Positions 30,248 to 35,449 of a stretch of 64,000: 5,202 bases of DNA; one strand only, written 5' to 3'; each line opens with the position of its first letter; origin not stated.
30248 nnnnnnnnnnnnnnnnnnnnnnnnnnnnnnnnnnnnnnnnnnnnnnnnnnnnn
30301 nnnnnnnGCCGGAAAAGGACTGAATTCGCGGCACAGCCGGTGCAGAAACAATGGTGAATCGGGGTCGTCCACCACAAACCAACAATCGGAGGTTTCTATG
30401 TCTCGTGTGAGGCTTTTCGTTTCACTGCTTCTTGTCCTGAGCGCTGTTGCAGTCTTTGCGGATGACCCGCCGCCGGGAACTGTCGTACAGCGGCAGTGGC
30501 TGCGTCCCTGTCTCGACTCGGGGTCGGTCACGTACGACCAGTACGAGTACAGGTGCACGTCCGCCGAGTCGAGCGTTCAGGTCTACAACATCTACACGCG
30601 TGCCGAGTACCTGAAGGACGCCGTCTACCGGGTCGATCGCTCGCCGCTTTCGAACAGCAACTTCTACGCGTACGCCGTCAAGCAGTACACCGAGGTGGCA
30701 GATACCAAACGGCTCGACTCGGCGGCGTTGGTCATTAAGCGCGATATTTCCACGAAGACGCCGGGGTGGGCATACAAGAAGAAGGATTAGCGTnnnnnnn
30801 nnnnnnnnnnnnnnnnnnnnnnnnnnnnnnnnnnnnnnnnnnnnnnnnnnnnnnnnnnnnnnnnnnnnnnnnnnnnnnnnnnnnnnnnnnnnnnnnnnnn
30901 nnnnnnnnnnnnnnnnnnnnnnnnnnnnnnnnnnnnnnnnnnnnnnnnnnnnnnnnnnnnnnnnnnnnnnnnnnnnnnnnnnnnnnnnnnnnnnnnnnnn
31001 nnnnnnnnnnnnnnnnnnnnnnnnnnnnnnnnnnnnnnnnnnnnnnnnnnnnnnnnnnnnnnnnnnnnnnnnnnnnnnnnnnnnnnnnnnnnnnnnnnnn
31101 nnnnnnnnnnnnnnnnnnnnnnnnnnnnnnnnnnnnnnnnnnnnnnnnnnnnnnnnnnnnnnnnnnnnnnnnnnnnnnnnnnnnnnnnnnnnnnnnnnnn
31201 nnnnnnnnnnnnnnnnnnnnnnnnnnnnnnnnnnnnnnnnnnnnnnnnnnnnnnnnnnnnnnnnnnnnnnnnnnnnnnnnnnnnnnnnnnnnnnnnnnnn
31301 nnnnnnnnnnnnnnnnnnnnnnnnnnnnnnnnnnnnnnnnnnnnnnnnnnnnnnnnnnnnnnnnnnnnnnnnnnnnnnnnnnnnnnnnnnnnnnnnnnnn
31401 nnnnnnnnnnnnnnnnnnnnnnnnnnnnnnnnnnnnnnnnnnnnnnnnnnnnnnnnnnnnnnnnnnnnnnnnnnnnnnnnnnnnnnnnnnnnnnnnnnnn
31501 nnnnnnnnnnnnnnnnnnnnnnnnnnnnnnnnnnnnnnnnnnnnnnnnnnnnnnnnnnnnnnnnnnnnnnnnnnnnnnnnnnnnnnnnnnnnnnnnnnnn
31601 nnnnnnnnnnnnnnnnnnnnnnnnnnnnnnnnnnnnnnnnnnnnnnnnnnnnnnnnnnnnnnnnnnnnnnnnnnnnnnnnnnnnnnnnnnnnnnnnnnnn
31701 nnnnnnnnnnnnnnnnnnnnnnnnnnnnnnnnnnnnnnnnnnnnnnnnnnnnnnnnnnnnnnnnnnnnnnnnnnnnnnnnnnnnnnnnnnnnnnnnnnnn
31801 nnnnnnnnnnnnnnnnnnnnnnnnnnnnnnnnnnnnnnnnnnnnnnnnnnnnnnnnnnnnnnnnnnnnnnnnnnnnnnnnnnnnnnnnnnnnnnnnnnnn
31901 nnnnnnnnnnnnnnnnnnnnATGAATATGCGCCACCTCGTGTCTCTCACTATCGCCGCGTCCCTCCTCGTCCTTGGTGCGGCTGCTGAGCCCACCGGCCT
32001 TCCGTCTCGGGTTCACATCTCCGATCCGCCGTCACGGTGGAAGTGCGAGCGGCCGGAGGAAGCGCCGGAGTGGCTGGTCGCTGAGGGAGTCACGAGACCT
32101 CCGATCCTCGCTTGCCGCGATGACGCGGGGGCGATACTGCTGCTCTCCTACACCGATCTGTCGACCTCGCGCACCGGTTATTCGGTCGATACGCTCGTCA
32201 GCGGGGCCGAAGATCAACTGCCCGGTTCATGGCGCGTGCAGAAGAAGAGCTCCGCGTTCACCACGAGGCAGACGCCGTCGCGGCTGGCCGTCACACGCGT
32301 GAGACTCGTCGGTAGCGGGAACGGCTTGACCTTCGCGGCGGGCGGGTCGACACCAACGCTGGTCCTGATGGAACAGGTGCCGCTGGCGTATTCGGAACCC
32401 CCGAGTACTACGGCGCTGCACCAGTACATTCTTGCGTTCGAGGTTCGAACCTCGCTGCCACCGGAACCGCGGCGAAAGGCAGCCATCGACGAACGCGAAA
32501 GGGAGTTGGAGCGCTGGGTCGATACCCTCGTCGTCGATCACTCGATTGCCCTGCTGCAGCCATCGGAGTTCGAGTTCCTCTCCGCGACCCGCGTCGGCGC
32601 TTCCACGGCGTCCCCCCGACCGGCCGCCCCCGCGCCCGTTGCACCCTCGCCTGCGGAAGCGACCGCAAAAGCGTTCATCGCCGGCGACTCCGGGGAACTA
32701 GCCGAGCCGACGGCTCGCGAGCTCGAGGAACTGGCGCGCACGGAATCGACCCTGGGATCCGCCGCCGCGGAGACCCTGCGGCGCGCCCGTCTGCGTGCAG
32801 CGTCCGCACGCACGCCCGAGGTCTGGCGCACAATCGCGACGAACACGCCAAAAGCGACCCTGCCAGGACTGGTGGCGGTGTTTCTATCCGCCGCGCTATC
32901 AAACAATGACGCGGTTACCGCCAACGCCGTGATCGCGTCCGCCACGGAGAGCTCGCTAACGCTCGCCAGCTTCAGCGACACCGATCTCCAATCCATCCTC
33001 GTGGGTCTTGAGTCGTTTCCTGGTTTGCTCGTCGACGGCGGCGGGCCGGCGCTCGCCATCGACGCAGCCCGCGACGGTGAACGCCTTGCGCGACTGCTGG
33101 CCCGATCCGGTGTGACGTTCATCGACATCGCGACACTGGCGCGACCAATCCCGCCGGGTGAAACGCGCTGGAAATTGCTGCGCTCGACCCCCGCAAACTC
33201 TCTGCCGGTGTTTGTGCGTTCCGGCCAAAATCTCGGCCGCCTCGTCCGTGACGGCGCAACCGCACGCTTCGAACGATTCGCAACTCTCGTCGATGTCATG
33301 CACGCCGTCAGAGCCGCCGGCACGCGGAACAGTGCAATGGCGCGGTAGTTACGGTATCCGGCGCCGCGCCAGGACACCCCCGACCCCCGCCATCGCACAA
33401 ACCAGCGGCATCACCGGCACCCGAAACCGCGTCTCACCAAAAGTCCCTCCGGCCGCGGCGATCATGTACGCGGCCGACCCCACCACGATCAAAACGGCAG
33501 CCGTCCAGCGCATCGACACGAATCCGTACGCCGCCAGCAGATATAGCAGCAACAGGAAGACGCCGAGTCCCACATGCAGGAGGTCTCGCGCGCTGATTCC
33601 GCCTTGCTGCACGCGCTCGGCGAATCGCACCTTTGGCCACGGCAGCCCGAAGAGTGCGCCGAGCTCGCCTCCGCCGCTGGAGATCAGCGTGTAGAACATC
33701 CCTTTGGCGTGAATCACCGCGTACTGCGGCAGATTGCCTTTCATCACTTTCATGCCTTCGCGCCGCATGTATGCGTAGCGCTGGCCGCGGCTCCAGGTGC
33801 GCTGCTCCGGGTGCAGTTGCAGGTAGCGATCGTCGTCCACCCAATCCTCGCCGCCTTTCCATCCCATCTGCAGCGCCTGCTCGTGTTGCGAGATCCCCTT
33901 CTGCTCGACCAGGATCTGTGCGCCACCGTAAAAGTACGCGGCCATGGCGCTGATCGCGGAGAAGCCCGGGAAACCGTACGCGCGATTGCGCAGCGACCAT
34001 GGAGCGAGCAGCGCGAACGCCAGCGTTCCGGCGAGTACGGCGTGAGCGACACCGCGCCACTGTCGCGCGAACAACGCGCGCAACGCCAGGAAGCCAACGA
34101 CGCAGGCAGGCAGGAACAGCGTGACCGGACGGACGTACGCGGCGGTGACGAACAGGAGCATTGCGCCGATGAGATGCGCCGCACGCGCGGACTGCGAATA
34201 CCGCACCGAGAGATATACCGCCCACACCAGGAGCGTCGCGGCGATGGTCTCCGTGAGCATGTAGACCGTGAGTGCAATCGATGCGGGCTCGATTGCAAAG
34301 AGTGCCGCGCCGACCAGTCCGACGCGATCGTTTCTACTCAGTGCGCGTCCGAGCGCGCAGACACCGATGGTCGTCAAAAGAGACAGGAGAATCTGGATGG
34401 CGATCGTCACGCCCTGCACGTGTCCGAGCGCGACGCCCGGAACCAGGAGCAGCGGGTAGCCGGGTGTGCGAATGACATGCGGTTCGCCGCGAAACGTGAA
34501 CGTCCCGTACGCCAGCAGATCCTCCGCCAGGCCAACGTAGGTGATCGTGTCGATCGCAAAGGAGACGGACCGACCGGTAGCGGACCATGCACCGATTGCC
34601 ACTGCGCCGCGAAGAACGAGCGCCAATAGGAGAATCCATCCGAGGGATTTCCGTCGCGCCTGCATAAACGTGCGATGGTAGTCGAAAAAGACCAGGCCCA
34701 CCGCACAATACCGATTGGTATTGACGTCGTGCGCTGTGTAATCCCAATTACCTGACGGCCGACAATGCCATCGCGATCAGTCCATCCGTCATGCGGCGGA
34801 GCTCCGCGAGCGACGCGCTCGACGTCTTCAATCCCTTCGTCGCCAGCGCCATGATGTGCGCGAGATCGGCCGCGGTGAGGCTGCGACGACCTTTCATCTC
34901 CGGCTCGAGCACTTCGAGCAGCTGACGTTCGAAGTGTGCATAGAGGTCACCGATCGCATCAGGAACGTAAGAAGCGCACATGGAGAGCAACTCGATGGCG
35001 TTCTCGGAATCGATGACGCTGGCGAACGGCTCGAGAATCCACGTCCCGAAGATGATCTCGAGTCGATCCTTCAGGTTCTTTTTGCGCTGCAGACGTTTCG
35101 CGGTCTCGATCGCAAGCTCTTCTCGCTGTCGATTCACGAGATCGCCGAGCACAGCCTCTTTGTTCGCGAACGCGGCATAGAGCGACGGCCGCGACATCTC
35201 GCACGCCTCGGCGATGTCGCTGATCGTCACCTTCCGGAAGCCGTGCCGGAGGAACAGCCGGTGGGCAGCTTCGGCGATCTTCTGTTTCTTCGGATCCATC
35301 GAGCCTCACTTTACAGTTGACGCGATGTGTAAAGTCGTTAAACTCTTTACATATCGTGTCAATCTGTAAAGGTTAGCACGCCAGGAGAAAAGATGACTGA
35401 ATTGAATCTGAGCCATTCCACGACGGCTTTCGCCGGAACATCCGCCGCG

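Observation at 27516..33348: FHA-sigma54 activator translationally coupled to a soluble Ser/Thr kinase, followed by a sigma-54 promoter and a tight three-gene exported-protein operon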

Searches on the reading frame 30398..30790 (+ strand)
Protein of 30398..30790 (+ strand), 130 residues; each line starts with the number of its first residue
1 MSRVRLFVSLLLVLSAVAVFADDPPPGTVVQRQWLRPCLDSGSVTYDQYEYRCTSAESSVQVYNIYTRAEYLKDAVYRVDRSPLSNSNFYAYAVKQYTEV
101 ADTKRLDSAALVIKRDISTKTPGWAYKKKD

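Call 7: search_protein_families(library=pfam, proteins=[window:30398-30790:+], max_evalue=0.1)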
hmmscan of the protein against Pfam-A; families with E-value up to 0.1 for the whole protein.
window:30398-30790:+ (130 aa): 1 family
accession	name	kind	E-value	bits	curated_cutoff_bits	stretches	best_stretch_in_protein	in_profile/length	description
PF20156.4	Maf_C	-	0.039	14.4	27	1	9-71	28-87/122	Flagellin glycosyltransferase Maf helical bundle domain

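Call 8: search_protein_families(library=ncbifam, proteins=[window:30398-30790:+], max_evalue=0.1)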
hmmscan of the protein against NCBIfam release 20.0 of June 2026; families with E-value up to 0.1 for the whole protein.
window:30398-30790:+ (130 aa): 0 families

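Call 87: search_protein_families(library=padloc, proteins=[window:30398-30790:+], max_evalue=0.01)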
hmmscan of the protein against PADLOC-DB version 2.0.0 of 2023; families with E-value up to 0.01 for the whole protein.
window:30398-30790:+ (130 aa): 0 families

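Call 102: search_solved_structures(query=A7, max_evalue=10)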
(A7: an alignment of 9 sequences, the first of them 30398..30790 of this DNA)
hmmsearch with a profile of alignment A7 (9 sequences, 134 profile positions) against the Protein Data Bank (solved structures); distinct sequences matched with E-value up to 10: 2.
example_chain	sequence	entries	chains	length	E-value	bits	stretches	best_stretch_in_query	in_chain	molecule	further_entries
3fbt_A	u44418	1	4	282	0.01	19.3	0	66-90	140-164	chorismate mutase and shikimate 5-dehydrogenase fusion protein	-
4qe0_A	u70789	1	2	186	1.2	12.6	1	42-78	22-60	hypothetical protein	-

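Call 103: search_protein_families(library=pfam, alignment_id=A7, max_evalue=1)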
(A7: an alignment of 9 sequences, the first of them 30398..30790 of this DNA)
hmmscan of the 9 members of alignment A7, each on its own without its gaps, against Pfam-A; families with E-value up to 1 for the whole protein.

A. member 1, window:30398-30790:+ (130 aa): 1 family
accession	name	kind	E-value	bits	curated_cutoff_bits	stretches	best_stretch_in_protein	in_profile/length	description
PF20156.4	Maf_C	-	0.039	14.4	27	1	9-71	28-87/122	Flagellin glycosyltransferase Maf helical bundle domain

B. families by the number of members that match (of 9 scanned): 3 families
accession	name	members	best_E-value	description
PF20156.4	Maf_C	1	0.039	Flagellin glycosyltransferase Maf helical bundle domain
PF18436.6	HECW1_helix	1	0.052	Helical box domain of E3 ubiquitin-protein ligase HECW1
PF16810.10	RXLR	1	0.29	RXLR phytopathogen effector protein, Avirulence activity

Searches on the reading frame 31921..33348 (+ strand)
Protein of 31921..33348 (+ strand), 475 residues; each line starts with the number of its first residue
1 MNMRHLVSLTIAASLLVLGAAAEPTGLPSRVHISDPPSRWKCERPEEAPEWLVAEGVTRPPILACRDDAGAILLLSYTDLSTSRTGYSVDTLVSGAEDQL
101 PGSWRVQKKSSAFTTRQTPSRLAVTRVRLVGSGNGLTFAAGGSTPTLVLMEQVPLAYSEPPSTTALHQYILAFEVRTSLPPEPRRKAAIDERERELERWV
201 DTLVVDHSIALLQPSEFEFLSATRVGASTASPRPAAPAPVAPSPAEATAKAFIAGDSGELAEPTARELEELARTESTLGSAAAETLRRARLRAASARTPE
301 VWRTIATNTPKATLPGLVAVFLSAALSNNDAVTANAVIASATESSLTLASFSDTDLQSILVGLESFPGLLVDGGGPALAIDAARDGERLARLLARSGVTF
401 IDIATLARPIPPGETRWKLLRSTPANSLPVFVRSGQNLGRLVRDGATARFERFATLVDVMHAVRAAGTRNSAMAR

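Call 7: search_protein_families(library=pfam, proteins=[window:31921-33348:+], max_evalue=0.1)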
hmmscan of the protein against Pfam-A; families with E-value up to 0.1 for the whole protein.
window:31921-33348:+ (475 aa): 0 families

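Call 8: search_protein_families(library=ncbifam, proteins=[window:31921-33348:+], max_evalue=0.1)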
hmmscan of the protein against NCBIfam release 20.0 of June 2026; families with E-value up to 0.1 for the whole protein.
window:31921-33348:+ (475 aa): 0 families

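Call 14: search_solved_structures(query=window:31921-33348:+, max_evalue=10)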
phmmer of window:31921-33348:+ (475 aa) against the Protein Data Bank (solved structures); distinct sequences matched with E-value up to 10: 3.
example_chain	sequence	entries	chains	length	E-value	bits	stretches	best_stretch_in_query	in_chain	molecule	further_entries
5epd_A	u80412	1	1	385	0.0042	19.5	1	230-287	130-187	Glycerol trinitrate reductase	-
7w12_A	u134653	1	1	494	1.1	11.5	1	30-84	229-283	Alginate lyase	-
5zu5_A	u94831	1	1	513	1.2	11.4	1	30-84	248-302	alginate lyase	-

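Call 19: find_homologous_proteins(query=window:31921-33348:+, max_evalue=0.001)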
Query window:31921-33348:+ (475 aa): 20 proteins with E <= 0.001 among 8000 candidates.
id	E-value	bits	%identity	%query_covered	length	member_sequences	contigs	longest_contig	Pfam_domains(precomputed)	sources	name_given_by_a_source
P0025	9.9e-217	738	76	100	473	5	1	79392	-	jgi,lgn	jgi:hypothetical protein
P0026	3.1e-216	737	76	100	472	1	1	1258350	-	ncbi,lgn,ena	-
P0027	1.4e-215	735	76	100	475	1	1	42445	-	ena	-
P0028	1.6e-215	734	75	100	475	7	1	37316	-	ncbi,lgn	-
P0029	7.6e-215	732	76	100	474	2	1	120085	-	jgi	jgi:hypothetical protein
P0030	2.1e-213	727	76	98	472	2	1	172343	-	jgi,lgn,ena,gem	-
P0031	2.5e-213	727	73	98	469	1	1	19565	-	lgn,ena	-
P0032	2.1e-211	721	75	100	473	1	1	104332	-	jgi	jgi:hypothetical protein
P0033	3.7e-210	717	74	99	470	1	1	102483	-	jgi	jgi:hypothetical protein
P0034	4.8e-210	716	74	100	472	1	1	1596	-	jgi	jgi:hypothetical protein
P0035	2.7e-209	714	74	99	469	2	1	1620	-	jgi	-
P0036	4.3e-209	713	73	100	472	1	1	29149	-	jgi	jgi:hypothetical protein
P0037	5.0e-209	713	74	98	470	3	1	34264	-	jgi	jgi:hypothetical protein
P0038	1.4e-207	708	74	100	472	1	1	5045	-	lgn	-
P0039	8.4e-207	706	73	100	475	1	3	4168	-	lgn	-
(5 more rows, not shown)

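Call 87: search_protein_families(library=padloc, proteins=[window:31921-33348:+], max_evalue=0.01)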
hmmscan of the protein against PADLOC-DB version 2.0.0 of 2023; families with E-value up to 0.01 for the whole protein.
window:31921-33348:+ (475 aa): 0 families

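Call 93: search_solved_structures(query=A5, max_evalue=10)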
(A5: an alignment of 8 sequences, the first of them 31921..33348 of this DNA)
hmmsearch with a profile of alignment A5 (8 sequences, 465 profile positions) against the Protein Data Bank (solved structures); distinct sequences matched with E-value up to 10: 1.
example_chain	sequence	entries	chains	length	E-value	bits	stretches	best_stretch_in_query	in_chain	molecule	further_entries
7ypx_a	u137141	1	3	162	0.083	14.9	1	298-386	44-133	tail fiber chaperone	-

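Call 94: search_protein_families(library=pfam, alignment_id=A5, max_evalue=1)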
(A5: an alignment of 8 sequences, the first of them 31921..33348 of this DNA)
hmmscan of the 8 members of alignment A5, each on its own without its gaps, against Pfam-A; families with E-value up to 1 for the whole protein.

A. member 1, window:31921-33348:+ (475 aa): 0 families

B. families by the number of members that match (of 8 scanned): 0 families
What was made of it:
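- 31921..33348 (+): g5: a 475-aa exported protein. It has a conserved N-terminal domain (W40, C42, C65...), a Pro/Ala linker and a lineage-variable C-terminal domain. Its start overlaps the g4 stop (ATGA). No family was found (calls 14, 93, 94).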

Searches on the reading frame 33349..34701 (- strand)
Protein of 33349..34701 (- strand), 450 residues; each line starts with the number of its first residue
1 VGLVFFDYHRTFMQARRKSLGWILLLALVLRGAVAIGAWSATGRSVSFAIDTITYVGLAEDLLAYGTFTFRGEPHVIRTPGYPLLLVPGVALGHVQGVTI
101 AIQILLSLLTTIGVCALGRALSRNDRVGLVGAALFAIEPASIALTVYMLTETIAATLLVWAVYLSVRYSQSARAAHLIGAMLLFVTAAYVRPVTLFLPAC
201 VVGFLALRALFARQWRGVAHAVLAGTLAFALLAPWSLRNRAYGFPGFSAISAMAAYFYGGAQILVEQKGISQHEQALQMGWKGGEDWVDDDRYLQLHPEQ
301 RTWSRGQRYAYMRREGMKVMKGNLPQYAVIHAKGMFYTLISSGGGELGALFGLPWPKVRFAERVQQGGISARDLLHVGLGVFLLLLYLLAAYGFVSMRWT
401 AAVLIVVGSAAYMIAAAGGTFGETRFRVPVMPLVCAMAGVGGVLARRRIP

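Call 7: search_protein_families(library=pfam, proteins=[window:33349-34701:-], max_evalue=0.1)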
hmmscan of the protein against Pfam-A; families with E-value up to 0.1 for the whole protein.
window:33349-34701:- (450 aa): 3 families
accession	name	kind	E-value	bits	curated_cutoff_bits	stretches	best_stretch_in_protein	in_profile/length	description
PF13231.12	PMT_2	-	1.1e-06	29.4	26.1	1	83-236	7-158/160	Dolichyl-phosphate-mannose-protein mannosyltransferase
PF02366.24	PMT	-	0.001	19.1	22.7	1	102-221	88-211/245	Dolichyl-phosphate-mannose-protein mannosyltransferase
PF20460.3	DUF6713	-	0.046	14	27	0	366-444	31-109/117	Family of unknown function (DUF6713)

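Call 8: search_protein_families(library=ncbifam, proteins=[window:33349-34701:-], max_evalue=0.1)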
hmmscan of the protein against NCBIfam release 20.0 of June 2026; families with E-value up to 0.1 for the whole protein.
window:33349-34701:- (450 aa): 1 family
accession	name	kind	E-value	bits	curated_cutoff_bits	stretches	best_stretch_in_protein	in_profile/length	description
NF047440.1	LA3751_2_3_fam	subfamily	0.00078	18.4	200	1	82-212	85-214/460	LA_3751/LA_3752 family putative glycosyltransferase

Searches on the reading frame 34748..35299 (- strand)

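Call 7: search_protein_families(library=pfam, proteins=[window:34748-35299:-], max_evalue=0.1)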
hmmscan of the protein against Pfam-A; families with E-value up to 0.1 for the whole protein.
window:34748-35299:- (183 aa): 3 families
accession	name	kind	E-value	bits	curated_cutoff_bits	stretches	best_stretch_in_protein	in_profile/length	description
PF00440.29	TetR_N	-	2.4e-14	53.2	24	1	8-51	1-44/47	Bacterial regulatory proteins, tetR family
PF09339.16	HTH_IclR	-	0.079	13.2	22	0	17-41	12-36/52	IclR helix-turn-helix domain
PF00165.29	HTH_AraC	-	0.094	13.3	26.6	0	23-45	8-30/42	Bacterial regulatory helix-turn-helix proteins, AraC family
